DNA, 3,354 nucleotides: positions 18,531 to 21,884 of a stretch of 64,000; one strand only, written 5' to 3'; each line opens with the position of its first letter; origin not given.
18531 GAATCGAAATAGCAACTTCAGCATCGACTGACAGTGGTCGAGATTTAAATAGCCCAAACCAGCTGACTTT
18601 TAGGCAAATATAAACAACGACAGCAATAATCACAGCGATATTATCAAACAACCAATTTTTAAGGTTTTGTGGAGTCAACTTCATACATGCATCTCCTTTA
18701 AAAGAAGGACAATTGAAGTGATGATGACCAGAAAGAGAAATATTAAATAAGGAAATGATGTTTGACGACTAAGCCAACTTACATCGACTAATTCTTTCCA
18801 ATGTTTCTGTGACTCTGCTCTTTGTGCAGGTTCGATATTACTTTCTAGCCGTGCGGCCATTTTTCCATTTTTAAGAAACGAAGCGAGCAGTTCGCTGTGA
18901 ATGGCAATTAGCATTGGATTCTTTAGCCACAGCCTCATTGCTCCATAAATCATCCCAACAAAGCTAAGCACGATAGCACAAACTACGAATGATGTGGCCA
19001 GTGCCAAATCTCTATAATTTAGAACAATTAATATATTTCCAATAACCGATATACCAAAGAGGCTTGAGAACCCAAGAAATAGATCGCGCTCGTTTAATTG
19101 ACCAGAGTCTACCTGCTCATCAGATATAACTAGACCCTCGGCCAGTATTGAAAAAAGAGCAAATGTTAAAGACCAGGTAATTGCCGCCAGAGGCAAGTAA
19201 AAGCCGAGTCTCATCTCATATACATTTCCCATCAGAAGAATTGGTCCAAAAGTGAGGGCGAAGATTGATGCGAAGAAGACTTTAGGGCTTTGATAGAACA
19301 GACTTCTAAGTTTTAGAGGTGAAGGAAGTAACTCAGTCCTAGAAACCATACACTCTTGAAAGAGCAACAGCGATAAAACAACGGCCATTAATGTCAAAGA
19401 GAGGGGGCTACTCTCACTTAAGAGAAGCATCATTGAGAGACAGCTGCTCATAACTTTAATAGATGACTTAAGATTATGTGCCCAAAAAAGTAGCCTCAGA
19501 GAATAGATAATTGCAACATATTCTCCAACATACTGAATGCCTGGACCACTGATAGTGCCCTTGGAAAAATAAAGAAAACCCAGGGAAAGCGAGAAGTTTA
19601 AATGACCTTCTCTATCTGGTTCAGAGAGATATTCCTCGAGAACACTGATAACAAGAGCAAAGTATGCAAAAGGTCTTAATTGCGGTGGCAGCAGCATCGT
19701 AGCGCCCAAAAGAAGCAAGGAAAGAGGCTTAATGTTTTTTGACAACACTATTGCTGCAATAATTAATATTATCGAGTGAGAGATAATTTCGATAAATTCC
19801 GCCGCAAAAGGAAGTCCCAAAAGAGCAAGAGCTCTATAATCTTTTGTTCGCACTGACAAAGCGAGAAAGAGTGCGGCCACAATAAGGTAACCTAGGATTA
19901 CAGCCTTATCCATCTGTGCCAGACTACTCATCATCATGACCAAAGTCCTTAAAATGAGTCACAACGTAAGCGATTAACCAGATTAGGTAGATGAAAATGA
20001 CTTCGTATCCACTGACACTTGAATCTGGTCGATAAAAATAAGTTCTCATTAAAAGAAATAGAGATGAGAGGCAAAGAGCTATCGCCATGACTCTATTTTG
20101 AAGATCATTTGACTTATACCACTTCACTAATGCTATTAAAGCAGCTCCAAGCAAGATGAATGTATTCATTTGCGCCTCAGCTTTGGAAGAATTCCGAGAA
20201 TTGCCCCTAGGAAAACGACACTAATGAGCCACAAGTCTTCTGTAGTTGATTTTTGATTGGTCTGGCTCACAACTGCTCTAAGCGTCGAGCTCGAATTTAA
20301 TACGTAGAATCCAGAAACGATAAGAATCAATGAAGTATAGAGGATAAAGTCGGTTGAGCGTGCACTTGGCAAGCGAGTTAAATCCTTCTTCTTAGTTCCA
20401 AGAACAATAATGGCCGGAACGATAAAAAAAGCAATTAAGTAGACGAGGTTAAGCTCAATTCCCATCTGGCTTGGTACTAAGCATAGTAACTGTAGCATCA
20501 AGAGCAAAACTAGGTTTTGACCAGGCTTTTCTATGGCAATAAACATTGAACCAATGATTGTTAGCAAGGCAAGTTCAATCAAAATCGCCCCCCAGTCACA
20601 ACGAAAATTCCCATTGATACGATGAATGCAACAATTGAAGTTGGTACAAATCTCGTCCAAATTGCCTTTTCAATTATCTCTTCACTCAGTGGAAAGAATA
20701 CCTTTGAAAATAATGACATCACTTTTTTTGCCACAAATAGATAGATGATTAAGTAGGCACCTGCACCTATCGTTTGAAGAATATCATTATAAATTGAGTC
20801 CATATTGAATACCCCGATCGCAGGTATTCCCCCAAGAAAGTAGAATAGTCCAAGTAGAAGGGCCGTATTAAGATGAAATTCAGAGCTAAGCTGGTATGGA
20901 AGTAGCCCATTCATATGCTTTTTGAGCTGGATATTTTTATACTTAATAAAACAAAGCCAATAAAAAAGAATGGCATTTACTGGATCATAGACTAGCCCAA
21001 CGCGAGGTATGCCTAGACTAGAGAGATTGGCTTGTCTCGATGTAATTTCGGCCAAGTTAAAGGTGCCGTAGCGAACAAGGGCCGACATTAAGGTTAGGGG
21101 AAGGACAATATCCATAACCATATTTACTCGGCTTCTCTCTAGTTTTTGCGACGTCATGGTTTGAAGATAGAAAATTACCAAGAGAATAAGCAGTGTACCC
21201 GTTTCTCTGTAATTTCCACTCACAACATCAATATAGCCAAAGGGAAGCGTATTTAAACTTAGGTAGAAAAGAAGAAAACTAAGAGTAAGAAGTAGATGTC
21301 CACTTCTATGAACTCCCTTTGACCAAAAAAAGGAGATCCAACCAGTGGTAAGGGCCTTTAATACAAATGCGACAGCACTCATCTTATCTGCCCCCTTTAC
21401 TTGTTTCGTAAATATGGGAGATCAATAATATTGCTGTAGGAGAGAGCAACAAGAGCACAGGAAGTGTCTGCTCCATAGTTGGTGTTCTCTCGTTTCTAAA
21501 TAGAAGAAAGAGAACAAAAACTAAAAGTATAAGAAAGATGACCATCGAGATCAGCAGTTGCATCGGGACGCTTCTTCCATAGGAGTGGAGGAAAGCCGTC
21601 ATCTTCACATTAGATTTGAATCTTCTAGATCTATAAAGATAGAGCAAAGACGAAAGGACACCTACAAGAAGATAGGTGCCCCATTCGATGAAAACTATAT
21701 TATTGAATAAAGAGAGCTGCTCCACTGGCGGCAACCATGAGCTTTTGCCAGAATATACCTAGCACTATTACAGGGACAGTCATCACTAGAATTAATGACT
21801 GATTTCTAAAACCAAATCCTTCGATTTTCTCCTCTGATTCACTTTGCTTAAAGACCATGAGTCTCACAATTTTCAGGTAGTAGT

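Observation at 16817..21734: Seven consecutive orphan polytopic membrane-protein genes translationally coupled to the 3' end of nuoN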

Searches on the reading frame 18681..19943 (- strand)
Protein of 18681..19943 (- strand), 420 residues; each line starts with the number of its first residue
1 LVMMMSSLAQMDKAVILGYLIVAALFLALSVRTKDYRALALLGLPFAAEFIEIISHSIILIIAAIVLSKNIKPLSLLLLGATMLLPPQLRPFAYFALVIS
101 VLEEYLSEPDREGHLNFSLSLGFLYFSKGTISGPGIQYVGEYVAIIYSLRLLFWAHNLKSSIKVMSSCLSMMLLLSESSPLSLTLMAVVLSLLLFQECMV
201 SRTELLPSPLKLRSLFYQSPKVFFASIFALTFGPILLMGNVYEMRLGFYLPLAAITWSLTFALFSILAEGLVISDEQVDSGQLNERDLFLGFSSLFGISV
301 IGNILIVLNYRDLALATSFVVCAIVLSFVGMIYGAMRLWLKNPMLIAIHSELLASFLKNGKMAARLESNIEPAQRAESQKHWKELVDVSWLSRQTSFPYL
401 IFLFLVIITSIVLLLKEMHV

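Call 5: search_protein_families(library=pfam, proteins=[window:18681-19943:-], max_evalue=1)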
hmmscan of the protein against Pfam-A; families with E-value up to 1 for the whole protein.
window:18681-19943:- (420 aa): 0 families

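Call 6: search_protein_families(library=ncbifam, proteins=[window:18681-19943:-], max_evalue=1)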
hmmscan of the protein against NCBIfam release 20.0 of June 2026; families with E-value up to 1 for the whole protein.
window:18681-19943:- (420 aa): 0 families

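Call 10: find_homologous_proteins(query=window:18681-19943:-, max_evalue=0.01)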
Query window:18681-19943:- (420 aa): 1 proteins with E <= 0.01 among 8000 candidates.
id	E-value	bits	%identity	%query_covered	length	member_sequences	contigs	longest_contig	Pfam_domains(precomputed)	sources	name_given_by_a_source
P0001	4.4e-256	867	100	100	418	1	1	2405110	-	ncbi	-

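Call 11: find_encoding_contigs(protein=P0001, flank=10000, max_places=6)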
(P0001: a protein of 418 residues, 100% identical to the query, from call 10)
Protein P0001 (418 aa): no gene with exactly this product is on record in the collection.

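Call 13: find_encoding_contigs(protein=P0005, flank=10000, max_places=4)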
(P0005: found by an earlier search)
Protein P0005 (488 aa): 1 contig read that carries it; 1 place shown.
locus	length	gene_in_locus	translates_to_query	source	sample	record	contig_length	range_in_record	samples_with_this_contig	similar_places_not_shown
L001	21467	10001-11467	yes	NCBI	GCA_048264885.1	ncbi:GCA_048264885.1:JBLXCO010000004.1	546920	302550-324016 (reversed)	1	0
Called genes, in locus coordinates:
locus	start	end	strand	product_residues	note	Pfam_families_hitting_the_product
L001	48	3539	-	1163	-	PF17757:UvrB_inter, PF02559:CarD_TRCF_RID, PF04851:ResIII, PF00270:DEAD, PF00271:Helicase_C, PF22590:Cas3-like_C_2 (weak), PF03461:TRCF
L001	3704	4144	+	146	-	PF00507:Oxidored_q4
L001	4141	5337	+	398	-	PF00146:NADHdh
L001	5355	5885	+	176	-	PF00499:Oxidored_q3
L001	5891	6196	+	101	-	PF00420:Oxidored_q2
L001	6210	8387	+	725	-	PF00662:Proton_antipo_N, PF00361:Proton_antipo_M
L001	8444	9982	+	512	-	PF00361:Proton_antipo_M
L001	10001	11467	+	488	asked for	PF00361:Proton_antipo_M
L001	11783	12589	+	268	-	-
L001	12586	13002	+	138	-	-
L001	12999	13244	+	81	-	-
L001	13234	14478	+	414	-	-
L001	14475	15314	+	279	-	-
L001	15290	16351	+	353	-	-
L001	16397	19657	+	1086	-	PF25060:ARM_TT21_2nd (faint), PF25062:ARM_TT21_N (faint), PF13424:TPR_12 (faint), PF13432:TPR_16 (faint), PF14559:TPR_19 (faint), PF13414:TPR_11 (faint), PF25064:ARM_TT21_5th (faint), PF23914:TPR_CcmH_CycH, +8 more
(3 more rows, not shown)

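Call 14: find_encoding_contigs(protein=P0003, flank=10000, max_places=4)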
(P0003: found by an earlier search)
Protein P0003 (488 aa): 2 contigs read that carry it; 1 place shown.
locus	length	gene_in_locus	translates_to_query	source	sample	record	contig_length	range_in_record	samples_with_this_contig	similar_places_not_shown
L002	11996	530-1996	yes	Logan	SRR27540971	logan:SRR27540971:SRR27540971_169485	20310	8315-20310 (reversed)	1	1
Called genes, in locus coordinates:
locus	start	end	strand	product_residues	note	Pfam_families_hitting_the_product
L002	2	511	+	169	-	?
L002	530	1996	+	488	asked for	PF00361:Proton_antipo_M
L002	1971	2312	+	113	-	-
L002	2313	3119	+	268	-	-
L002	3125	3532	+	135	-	-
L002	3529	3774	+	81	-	-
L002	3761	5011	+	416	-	-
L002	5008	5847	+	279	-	-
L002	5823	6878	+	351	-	-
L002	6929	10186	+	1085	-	PF13181:TPR_8 (faint), PF25062:ARM_TT21_N (faint), PF00515:TPR_1 (faint), PF07719:TPR_2 (faint), PF12895:ANAPC3 (faint), PF13414:TPR_11 (faint), PF13424:TPR_12 (faint), PF23914:TPR_CcmH_CycH (weak), +8 more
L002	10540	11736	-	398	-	PF13385:Laminin_G_3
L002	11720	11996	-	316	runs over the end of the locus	-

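Call 74: search_protein_families(library=padloc, proteins=[window:18681-19943:-], max_evalue=0.01)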
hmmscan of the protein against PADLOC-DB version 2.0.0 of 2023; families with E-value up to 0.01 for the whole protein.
window:18681-19943:- (420 aa): 0 families

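Call 79: find_homologous_proteins(query=A4, max_evalue=0.001)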
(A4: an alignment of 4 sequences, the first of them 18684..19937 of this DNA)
Query A4 (4 sequences) (418 aa, profile of the alignment): 3 proteins with E <= 0.001 among 8000 candidates.
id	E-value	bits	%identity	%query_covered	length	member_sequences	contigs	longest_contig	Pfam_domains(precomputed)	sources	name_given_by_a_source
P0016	2.7e-194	664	41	100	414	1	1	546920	-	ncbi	-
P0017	5.2e-194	663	37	100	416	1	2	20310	-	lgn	-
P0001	7.2e-193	659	100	100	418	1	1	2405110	-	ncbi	-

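Call 86: predict_structure(alignment_id=A5)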
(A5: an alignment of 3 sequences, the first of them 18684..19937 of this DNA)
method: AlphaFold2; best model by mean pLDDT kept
length: 418 residues; sequences in the alignment: 3
mean_pLDDT: 47.8   pTM: 0.39
mean pLDDT of the five models: 47.8, 43.6, 43.5, 40.1, 38.8
residues with pLDDT >= 90: 0; 70-90: 2; 50-70: 172; < 50: 244
segments of 3 or more residues with pLDDT < 50: 1-4, 50-52, 142-144, 146-157, 176-178, 196-295, 306-418
pLDDT, mean of each block of 10 residues (from residue 1): 50 67 65 62 56 57 59 60 63 62 54 61 58 52 47 44 56 52 57 48 37 36 43 42 40 41 34 37 45 49 48 46 45 40 33 36 30 34 34 38 44 43
secondary structure, 60 per line:
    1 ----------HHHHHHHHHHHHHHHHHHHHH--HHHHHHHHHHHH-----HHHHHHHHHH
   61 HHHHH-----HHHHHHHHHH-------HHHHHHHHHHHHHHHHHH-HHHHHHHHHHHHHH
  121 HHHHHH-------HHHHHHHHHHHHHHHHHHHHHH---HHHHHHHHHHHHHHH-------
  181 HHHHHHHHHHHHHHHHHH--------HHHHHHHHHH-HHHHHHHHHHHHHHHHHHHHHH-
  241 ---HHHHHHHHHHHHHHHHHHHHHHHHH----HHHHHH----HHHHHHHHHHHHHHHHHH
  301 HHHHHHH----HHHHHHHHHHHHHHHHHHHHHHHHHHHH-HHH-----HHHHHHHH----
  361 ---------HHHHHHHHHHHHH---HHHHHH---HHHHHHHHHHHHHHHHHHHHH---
elements in order: H11-31 H34-45 H51-65 H71-80 H88-105 H107-126 H134-155 H159-173 H181-198 H207-216 H218-239 H244-268 H273-278 H283-307 H312-339 H349-356 H370-382 H386-391 H395-415

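Call 90: fold_search(model_id=the predicted structure, library=pdb)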
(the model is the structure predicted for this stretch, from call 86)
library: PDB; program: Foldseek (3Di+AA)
matches with E <= 10: 72; with E <= 0.001: 0
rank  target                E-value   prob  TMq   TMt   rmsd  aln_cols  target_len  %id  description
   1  9ky5_A                8.4e-01  0.12  0.16  0.15  24.0       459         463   14  Structure of y+LAT2 bound with Arg (released 2025-04-23)
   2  8fbi                  9.2e-01  0.14  0.13  0.17  17.7       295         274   11  Improving the secretion of designed protein assemblies through negative design of cryptic transmembrane domains (released 2023-03-22)
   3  7q6z_A                1.2e+00  0.11  0.17  0.15  22.0       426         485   13  Structure of Hedgehog acyltransferase (HHAT) in complex with megabody 177 bound to IMP-1575 (released 2022-01-26)
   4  7q1u_A                1.4e+00  0.10  0.16  0.14  22.3       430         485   13  Structure of Hedgehog acyltransferase (HHAT) in complex with megabody 177 bound to non-hydrolysable palmitoyl-CoA (Com (released 2022-06-08)
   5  8qai_A                1.7e+00  0.13  0.19  0.20  19.4       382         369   12  X-ray crystal structure of a de novo designed single-chain parallel coiled-coil alpha-helical barrel with 7 inner heli (released 2024-07-03)
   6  7urf_A                2.5e+00  0.08  0.17  0.15  22.2       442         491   13  Human HHAT H379C in complex with SHH N-terminal peptide (released 2022-07-20)
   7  4wic_D                2.6e+00  0.03  0.10  0.12  36.4       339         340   12  Immediate-early 1 protein (IE1) of rhesus macaque cytomegalovirus (released 2015-07-15)
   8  1t6p_H                2.7e+00  0.08  0.14  0.10  23.0       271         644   12  Crystal Structure of Phenylalanine Ammonia Lyase from Rhodosporidium toruloides (released 2004-10-12)
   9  9dgs_n                2.9e+00  0.05  0.12  0.08  23.5       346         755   12  Dynactin and dynein tail region of dynein-dynactin complex on microtubules (released 2025-09-10)
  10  7sqc_1J               2.9e+00  0.03  0.10  0.12  48.5       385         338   14  Ciliary C1 central pair apparatus isolated from Chlamydomonas reinhardtii (released 2022-04-13)
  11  8chb_A                3.9e+00  0.01  0.08  0.07  24.9       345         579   10  Inward-facing conformation of the ABC transporter BmrA C436S/A582C cross-linked mutant (released 2023-12-20)
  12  8qag_B                4.1e+00  0.09  0.18  0.24  19.3       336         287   13  X-ray crystal structure of a de novo designed single-chain parallel coiled-coil alpha-helical barrel with 6 inner heli (released 2024-07-03)
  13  6pt3_B                4.1e+00  0.06  0.16  0.18  21.1       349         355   11  Crystal structure of the active delta opioid receptor in complex with the small molecule agonist DPI-287 (released 2019-12-11)
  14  7psm_A                4.1e+00  0.02  0.09  0.07  25.2       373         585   14  S. cerevisiae Atm1 in MSP1D1 nanodiscs with bound AMP-PNP and Mg2+ (released 2021-12-29)
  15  5cwq                  4.6e+00  0.09  0.17  0.25  16.1       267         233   10  Crystal structure of de novo designed helical repeat protein DHR81 (released 2015-12-16)
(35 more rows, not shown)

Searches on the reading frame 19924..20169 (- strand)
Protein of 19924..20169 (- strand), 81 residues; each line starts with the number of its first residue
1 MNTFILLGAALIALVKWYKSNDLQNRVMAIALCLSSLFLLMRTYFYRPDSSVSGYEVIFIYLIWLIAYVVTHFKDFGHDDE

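Call 5: search_protein_families(library=pfam, proteins=[window:19924-20169:-], max_evalue=1)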
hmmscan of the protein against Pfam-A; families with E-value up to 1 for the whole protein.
window:19924-20169:- (81 aa): 7 families
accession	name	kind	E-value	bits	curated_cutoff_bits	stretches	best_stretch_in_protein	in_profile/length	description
PF06197.19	DUF998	-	0.016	15.3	30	1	3-71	112-182/184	Protein of unknown function (DUF998)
PF02656.20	DUF202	-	0.026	15.4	23.4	1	2-43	15-58/68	Domain of unknown function (DUF202)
PF20966.2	MASE6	-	0.048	14.1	27.4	1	3-72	17-86/170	MASE6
PF14296.11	O-ag_pol_Wzy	-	0.12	11.4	26.6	1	4-68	399-462/468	O-antigen polysaccharide polymerase Wzy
PF14605.12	Nup35_RRM_2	-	0.16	12.3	27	1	61-78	9-26/53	Nup53/35/40-type RNA recognition motif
PF13938.11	DUF4213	-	0.23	12.2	23.5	1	6-33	44-71/75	Putative heavy-metal chelation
PF01699.29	Na_Ca_ex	-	0.24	11.8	24.9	1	5-69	79-147/151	Sodium/calcium exchanger protein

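Call 6: search_protein_families(library=ncbifam, proteins=[window:19924-20169:-], max_evalue=1)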
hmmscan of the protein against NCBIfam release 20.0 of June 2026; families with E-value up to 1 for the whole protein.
window:19924-20169:- (81 aa): 4 families
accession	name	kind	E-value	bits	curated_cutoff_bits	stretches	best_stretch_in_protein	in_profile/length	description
NF045937.1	MSC_0624_12TM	equivalog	0.0093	14.5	70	1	2-71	321-388/445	MSC_0624 family F1-like ATPase-associated membrane protein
TIGR04370.1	glyco_rpt_poly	subfamily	0.011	14.8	40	1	4-76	192-263/396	oligosaccharide repeat unit polymerase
NF041044.1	GIVxVP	domain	0.012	15.5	35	1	5-34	16-45/57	GIVxVP protein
TIGR04104.1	cxxc_20_cxxc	subfamily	0.17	12.3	45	1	25-70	42-82/93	TIGR04104 family putative zinc finger protein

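Call 74: search_protein_families(library=padloc, proteins=[window:19924-20169:-], max_evalue=0.01)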
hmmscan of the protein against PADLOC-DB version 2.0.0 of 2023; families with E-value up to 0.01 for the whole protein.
window:19924-20169:- (81 aa): 0 families

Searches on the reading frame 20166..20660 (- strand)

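Call 5: search_protein_families(library=pfam, proteins=[window:20166-20660:-], max_evalue=1)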
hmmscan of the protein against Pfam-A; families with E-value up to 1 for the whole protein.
window:20166-20660:- (164 aa): 1 family
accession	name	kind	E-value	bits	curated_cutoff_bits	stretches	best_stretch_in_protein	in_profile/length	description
PF19529.4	DUF6057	-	0.26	10.5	29.8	1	24-158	72-202/569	Family of unknown function (DUF6057)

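Call 6: search_protein_families(library=ncbifam, proteins=[window:20166-20660:-], max_evalue=1)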
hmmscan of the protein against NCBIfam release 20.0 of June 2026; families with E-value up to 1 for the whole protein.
window:20166-20660:- (164 aa): 0 families

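Call 74: search_protein_families(library=padloc, proteins=[window:20166-20582:-], max_evalue=0.01)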
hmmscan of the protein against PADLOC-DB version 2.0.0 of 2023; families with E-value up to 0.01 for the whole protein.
window:20166-20582:- (138 aa): 0 families

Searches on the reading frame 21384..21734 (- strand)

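Call 5: search_protein_families(library=pfam, proteins=[window:21384-21734:-], max_evalue=1)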
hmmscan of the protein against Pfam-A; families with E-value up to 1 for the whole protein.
window:21384-21734:- (116 aa): 9 families
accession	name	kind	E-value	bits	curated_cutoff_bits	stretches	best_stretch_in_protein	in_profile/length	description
PF20966.2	MASE6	-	0.0048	17.4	27.4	1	65-113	114-163/170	MASE6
PF03988.17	DUF347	-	0.0066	17.1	28.2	1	59-84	27-52/52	Repeat of Unknown Function (DUF347)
PF05545.16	FixQ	-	0.012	16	29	1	62-89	13-40/49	Cbb3-type cytochrome oxidase component FixQ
PF16214.10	AC_N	-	0.029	14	30.9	1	22-104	161-237/415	Adenylyl cyclase N-terminal extracellular and transmembrane region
PF13965.12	SID-1_RNA_chan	-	0.047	12.6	28.7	1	3-70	259-321/594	dsRNA-gated channel SID-1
PF09925.14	DUF2157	-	0.052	13.7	32.4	1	59-112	66-119/146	Predicted membrane protein (DUF2157)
PF03124.20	EXS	-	0.069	12.9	25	1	21-106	10-94/330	EXS family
PF20226.3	DUF6585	-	0.21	11.4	27.7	1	48-109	17-77/249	Family of unknown function (DUF6585)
PF06271.18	RDD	-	0.43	11.3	24.1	1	61-115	12-70/137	RDD family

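Call 6: search_protein_families(library=ncbifam, proteins=[window:21384-21734:-], max_evalue=1)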
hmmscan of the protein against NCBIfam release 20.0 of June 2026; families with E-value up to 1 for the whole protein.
window:21384-21734:- (116 aa): 7 families
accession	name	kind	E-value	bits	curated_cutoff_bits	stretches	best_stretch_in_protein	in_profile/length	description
NF033480.1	bifunc_MprF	equivalog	0.0088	14.3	600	1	15-87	444-518/841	bifunctional lysylphosphatidylglycerol flippase/synthetase MprF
NF033218.1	anchor_AmaP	equivalog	0.019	14.7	55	1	23-89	16-80/166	alkaline shock response membrane anchor protein AmaP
NF006354.0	PRK08578.1-2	equivalog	0.03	13.7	353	1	41-81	108-148/296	preprotein translocase subunit SecF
NF053815.1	teico_TcaA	equivalog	0.086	11.6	550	1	62-86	55-79/463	membrane-associated protein TcaA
NF050117.1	aa3_CtaC_Actin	exception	0.15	11.2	250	1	16-77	43-104/244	aa3-type cytochrome oxidase subunit II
NF050813.1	CellDivFtsNCaul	equivalog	0.23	11.6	300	1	53-81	28-55/268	cell division protein FtsN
NF041560.1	T6SS_Burk_ExIF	subfamily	0.5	10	90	1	50-107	122-179/234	putative type VI secretion system effector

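Call 74: search_protein_families(library=padloc, proteins=[window:21384-21734:-], max_evalue=0.01)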
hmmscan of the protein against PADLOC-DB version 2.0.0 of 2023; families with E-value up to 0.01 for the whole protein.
window:21384-21734:- (116 aa): 0 families
